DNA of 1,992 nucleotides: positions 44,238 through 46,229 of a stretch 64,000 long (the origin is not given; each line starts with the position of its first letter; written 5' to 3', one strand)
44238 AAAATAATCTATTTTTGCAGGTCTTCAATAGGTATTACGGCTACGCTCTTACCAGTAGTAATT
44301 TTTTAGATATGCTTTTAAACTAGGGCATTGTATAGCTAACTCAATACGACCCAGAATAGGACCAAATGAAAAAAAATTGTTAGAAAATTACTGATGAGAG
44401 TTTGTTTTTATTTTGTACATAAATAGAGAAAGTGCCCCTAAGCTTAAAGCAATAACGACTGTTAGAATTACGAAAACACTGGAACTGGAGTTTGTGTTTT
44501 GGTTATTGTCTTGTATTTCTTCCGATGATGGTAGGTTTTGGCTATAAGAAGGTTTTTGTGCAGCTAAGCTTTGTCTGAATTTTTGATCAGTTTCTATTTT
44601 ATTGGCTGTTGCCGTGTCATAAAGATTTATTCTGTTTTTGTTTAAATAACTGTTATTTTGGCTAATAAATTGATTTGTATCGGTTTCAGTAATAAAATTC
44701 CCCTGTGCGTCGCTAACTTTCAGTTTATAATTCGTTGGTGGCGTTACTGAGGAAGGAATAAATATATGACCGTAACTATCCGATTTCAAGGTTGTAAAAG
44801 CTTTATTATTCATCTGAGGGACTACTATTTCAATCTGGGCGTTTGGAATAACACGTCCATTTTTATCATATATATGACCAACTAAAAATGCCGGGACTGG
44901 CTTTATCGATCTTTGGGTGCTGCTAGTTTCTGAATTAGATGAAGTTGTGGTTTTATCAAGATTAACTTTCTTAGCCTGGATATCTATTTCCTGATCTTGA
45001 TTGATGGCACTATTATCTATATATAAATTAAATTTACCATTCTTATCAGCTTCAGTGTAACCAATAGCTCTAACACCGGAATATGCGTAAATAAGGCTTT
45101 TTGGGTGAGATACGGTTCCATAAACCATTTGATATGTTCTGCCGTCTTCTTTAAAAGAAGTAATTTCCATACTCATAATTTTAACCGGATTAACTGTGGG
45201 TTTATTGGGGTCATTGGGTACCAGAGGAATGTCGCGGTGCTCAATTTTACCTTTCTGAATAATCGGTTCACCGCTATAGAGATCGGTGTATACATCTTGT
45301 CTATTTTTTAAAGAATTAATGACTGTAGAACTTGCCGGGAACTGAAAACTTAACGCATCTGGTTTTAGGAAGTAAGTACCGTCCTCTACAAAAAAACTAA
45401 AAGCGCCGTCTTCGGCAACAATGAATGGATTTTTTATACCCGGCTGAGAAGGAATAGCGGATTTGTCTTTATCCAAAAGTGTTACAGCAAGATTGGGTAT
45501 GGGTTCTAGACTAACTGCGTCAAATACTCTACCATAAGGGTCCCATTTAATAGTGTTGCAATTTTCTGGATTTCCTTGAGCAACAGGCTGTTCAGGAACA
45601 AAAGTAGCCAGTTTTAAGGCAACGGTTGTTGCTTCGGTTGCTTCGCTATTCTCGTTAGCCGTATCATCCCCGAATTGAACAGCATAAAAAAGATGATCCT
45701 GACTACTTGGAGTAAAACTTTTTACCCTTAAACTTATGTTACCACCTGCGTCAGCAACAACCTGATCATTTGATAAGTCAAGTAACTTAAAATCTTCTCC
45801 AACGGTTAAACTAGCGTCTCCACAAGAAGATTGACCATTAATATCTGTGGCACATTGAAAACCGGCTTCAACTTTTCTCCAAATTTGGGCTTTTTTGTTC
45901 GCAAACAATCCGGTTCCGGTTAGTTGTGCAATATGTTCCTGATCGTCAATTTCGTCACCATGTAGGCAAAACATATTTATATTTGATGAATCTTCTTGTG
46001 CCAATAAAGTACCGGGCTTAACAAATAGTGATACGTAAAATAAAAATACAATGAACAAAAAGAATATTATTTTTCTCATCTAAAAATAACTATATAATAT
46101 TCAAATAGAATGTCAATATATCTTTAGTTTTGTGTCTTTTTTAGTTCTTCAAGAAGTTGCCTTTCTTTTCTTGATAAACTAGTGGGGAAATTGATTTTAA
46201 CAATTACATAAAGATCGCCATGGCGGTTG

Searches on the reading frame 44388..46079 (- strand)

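Call 56: search_protein_families(library=pfam, proteins=[window:44388-46079:-], max_evalue=0.001)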
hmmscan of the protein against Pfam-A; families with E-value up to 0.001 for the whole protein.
window:44388-46079:- (563 aa): 1 family
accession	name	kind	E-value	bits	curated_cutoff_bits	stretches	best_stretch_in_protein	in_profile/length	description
PF13620.12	CarboxypepD_reg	-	1.4e-08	35.4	32.3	0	400-457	3-56/82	Carboxypeptidase regulatory-like domain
